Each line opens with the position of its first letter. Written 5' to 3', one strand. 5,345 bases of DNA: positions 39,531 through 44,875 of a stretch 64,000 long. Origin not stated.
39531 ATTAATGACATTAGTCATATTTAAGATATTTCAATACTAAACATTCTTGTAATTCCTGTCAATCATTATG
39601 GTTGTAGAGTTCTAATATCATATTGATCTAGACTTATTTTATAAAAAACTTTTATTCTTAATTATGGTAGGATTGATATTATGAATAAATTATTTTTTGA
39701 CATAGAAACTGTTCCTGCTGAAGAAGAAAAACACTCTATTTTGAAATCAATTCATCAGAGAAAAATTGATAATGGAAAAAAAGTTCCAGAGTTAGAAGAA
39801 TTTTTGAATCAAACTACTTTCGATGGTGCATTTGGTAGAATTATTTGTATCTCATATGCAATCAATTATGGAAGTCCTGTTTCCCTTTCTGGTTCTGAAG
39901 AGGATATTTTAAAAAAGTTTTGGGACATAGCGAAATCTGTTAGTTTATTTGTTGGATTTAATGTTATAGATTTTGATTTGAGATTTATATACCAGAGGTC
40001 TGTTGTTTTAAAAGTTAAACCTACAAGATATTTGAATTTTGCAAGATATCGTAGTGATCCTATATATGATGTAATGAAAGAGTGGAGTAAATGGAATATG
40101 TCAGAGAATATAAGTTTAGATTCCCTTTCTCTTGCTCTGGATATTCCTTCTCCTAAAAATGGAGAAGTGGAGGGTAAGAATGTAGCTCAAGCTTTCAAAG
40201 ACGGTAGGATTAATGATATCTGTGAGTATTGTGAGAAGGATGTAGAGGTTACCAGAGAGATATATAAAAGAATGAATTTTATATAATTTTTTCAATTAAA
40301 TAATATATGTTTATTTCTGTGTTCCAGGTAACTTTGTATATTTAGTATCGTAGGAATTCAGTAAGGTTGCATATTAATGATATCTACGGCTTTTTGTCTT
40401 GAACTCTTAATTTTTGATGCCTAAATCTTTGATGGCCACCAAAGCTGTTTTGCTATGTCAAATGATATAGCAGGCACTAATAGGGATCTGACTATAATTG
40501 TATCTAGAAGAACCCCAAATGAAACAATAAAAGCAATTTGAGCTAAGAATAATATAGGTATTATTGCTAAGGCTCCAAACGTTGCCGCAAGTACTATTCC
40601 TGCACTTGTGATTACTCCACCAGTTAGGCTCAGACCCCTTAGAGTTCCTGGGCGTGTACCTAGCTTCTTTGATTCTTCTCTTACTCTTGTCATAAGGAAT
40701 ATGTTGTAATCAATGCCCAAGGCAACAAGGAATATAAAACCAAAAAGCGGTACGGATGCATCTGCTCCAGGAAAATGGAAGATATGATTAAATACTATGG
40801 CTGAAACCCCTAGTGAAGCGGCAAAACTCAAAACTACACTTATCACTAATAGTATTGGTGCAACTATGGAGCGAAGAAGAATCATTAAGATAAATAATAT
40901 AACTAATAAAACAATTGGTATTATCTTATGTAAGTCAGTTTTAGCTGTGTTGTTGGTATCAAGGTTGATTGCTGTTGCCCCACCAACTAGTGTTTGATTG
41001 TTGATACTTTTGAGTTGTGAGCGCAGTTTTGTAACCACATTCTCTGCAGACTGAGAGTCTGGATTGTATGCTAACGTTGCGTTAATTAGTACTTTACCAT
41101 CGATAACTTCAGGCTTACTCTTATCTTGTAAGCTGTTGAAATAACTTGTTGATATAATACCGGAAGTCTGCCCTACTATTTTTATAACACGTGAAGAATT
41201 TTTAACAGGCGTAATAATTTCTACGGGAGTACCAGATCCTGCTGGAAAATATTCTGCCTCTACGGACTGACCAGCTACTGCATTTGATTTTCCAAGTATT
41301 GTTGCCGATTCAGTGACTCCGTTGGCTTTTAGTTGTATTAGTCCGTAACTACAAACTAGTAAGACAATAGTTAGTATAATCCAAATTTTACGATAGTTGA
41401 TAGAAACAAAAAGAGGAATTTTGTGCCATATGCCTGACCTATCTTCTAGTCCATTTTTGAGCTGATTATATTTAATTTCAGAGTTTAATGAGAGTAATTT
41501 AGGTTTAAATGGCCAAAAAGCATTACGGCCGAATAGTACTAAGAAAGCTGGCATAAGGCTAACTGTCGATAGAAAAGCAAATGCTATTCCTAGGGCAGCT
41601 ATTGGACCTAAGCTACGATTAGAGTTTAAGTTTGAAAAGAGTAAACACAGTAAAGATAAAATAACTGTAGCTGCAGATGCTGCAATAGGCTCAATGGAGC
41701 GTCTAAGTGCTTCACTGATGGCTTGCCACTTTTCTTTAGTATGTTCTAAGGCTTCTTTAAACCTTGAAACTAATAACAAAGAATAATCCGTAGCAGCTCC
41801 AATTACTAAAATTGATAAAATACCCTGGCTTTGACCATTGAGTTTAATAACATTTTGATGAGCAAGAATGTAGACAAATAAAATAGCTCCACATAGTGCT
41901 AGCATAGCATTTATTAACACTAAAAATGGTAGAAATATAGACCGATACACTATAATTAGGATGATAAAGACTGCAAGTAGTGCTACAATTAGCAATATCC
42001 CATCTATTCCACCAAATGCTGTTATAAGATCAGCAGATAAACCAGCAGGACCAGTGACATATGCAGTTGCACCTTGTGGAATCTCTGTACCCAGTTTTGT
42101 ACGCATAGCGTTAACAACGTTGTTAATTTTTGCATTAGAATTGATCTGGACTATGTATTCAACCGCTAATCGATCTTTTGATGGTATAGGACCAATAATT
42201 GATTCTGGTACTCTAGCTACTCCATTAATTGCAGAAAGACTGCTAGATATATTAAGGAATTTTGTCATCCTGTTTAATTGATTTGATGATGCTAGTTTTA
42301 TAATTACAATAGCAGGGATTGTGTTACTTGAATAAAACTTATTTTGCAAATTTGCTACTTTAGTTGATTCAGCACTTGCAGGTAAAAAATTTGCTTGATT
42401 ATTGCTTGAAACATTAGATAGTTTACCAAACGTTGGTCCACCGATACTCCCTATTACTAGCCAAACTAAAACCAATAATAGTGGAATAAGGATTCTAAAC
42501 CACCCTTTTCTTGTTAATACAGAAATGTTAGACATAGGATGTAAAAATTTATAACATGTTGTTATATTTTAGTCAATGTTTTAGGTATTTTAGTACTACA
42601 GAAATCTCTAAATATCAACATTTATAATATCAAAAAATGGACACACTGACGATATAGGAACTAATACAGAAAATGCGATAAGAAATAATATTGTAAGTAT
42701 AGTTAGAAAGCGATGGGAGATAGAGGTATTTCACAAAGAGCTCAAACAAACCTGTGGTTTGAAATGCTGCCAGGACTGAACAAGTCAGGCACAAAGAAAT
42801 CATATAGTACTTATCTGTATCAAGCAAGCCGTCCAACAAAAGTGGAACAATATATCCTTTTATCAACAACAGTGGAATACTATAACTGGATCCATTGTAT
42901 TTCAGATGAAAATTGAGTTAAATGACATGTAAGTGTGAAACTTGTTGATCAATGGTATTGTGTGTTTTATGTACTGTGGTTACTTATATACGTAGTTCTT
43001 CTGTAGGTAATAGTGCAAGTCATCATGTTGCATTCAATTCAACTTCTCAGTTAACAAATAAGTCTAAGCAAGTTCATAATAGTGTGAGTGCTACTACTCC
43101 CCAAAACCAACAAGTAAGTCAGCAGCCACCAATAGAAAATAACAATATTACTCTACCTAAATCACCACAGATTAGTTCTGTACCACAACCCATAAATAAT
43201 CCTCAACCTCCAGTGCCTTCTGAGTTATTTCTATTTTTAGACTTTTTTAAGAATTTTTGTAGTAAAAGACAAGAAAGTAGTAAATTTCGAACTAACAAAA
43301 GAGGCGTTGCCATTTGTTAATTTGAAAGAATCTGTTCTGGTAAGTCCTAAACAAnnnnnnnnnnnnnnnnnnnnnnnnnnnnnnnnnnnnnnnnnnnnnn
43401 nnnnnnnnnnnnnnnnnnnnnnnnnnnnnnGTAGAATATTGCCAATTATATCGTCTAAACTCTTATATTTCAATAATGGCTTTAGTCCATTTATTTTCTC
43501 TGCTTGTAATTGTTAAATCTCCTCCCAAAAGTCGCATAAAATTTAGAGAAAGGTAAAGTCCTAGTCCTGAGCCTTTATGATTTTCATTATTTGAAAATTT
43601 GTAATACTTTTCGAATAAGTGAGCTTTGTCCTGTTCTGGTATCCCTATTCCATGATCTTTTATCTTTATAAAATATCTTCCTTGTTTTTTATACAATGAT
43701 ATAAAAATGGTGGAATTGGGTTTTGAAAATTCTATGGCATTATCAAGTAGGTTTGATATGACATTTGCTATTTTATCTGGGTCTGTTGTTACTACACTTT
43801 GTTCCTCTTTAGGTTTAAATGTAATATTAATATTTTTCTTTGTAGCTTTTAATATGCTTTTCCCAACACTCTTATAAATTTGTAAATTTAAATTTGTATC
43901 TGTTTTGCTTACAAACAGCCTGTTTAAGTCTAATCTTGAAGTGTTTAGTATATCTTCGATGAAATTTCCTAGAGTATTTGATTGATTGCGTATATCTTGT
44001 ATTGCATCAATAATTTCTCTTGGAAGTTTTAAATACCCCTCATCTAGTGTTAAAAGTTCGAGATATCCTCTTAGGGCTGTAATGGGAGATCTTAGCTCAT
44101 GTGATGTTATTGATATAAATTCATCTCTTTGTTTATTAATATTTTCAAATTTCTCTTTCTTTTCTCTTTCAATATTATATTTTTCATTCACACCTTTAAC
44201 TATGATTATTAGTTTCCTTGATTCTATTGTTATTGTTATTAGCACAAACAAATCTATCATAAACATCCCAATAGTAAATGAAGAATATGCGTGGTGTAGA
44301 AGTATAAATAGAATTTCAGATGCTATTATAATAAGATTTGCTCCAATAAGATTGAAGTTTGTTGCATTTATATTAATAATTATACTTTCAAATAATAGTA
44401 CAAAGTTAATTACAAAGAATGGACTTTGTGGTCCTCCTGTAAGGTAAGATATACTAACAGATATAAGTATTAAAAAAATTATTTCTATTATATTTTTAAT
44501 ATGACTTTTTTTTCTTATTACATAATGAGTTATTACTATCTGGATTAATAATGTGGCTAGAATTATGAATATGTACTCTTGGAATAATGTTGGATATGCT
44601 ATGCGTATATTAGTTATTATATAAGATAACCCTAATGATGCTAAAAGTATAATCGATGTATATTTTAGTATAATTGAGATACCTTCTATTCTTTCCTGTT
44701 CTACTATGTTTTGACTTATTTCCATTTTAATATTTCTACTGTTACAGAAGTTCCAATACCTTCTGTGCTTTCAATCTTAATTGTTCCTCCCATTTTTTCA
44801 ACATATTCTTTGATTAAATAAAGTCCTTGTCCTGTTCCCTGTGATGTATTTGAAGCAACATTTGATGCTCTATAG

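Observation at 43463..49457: Two tandem pairs of histidine-kinase paralogues; the upstream member of each pair lacks the phospho-acceptor His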

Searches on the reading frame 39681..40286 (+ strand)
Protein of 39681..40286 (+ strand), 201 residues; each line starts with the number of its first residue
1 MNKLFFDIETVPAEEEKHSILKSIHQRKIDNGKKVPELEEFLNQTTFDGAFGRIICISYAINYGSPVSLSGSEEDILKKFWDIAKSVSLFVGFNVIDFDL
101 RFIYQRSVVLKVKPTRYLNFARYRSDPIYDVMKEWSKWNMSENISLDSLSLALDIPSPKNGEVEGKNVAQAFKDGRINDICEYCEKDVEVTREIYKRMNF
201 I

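Call 18: search_protein_families(library=pfam, proteins=[window:39681-40286:+], max_evalue=0.01)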
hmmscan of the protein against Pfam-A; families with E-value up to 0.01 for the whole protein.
window:39681-40286:+ (201 aa): 3 families
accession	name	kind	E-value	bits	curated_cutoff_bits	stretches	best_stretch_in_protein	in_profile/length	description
PF10108.15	DNA_pol_B_exo2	-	1.1e-17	64.8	24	1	71-199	35-174/213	Predicted 3'-5' exonuclease related to the exonuclease domain of PolB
PF13482.12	RNase_H_2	-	2.7e-08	34.4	22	1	72-199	43-165/165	RNase_H superfamily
PF03104.25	DNA_pol_B_exo1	-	8.6e-06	25.8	23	1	60-119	130-191/242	DNA polymerase family B, exonuclease domain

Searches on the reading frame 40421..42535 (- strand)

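Call 18: search_protein_families(library=pfam, proteins=[window:40421-42535:-], max_evalue=0.01)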
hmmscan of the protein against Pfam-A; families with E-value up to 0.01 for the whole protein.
window:40421-42535:- (704 aa): 3 families
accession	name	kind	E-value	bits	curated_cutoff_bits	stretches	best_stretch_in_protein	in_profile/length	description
PF03176.21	MMPL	-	1.6e-107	359.8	20.5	2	50-346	2-311/333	MMPL family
PF00873.25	ACR_tran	-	4.2e-11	41.8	28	1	139-335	828-1020/1021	AcrB/AcrD/AcrF family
PF12349.14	Sterol-sensing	-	0.0047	17.3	22.3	0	229-336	31-137/153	Sterol-sensing domain of SREBP cleavage-activation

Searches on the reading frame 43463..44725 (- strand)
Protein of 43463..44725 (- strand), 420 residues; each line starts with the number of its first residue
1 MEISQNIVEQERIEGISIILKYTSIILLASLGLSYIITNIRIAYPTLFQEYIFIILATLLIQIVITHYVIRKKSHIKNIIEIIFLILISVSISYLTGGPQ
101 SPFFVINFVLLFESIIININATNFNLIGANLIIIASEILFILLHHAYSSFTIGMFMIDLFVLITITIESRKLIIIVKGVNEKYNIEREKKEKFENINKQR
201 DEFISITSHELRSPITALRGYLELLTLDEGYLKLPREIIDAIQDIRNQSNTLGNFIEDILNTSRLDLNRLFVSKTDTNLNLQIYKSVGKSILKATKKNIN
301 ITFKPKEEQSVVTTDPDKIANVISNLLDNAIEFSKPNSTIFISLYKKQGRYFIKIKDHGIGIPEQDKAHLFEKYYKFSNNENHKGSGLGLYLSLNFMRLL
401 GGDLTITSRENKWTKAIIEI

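Call 4: search_protein_families(library=pfam, proteins=[window:43463-44725:-], max_evalue=0.01)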
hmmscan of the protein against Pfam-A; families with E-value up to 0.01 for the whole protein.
window:43463-44725:- (420 aa): 5 families
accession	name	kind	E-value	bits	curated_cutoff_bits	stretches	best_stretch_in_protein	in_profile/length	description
PF02518.31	HATPase_c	-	6.6e-23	81.7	26.4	1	315-419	2-106/111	Histidine kinase-, DNA gyrase B-, and HSP90-like ATPase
PF00512.31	HisKA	-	1.1e-13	51.4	26.9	1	199-266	1-64/66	His Kinase A (phospho-acceptor) domain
PF14501.12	HATPase_c_5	-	1.3e-06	28.7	22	1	319-417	6-99/102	GHKL domain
PF13589.12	HATPase_c_3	-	0.00053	20.5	25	0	321-411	5-95/137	Histidine kinase-, DNA gyrase B-, and HSP90-like ATPase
PF13581.12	HATPase_c_2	-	0.0012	19.3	27.4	1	326-398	39-110/127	Histidine kinase-like ATPase domain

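Call 25: list_cluster_members(proteins=[P0121, P0124, P0125, P0126, P0215, P0001, window:43463-44725:-, window:46964-48202:-, window:48204-49457:-])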
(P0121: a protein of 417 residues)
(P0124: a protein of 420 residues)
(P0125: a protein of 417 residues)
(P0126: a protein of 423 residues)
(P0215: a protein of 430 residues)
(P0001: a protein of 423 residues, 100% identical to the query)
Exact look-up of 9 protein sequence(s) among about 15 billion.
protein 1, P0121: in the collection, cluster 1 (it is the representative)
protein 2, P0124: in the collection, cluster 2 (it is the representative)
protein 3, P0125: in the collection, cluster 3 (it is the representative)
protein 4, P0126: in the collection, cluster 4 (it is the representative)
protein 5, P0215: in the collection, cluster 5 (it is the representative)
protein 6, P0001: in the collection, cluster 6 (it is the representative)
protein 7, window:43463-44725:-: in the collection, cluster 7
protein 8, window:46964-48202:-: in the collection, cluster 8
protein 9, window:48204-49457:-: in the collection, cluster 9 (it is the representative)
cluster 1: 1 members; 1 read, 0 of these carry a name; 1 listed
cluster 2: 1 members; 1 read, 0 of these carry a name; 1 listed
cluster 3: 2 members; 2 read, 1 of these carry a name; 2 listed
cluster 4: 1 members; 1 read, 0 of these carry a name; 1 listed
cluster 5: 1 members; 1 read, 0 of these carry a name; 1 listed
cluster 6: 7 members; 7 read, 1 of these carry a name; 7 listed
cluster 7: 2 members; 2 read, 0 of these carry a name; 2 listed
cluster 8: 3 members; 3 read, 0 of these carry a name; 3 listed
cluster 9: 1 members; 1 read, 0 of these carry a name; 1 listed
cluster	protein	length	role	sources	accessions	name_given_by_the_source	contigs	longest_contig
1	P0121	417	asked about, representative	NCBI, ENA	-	-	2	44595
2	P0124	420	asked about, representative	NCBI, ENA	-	-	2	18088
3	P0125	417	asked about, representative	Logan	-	-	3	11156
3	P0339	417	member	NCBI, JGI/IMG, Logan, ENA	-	signal transduction histidine kinase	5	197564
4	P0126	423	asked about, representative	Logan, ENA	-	-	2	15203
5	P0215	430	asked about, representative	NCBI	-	-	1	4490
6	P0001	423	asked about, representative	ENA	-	-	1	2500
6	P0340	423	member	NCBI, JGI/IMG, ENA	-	signal transduction histidine kinase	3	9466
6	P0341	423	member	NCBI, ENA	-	-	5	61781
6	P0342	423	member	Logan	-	-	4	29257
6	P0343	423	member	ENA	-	-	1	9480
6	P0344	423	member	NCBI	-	-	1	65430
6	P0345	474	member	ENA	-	-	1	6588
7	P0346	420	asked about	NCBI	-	-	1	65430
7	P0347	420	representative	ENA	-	-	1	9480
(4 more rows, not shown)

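Call 52: search_protein_families(library=pfam, proteins=[L034:6001-7254:+, L034:7258-8508:+], max_evalue=0.01)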
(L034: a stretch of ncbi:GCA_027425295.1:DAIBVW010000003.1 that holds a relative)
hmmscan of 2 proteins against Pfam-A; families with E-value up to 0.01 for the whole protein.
L034:6001-7254:+ (417 aa): 2 families
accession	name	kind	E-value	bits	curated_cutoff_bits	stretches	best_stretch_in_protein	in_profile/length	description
PF02518.31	HATPase_c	-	6.8e-26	91.3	26.4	1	308-416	2-108/111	Histidine kinase-, DNA gyrase B-, and HSP90-like ATPase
PF13589.12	HATPase_c_3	-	0.00033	21.1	25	1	317-384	8-76/137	Histidine kinase-, DNA gyrase B-, and HSP90-like ATPase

L034:7258-8508:+ (416 aa): 3 families
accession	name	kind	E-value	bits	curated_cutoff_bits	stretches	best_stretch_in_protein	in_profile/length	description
PF02518.31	HATPase_c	-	1e-17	65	26.4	1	313-415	2-106/111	Histidine kinase-, DNA gyrase B-, and HSP90-like ATPase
PF00512.31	HisKA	-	1.2e-12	48.1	26.9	1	198-264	2-64/66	His Kinase A (phospho-acceptor) domain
PF19529.4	DUF6057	-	0.0015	18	29.8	1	28-193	99-266/569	Family of unknown function (DUF6057)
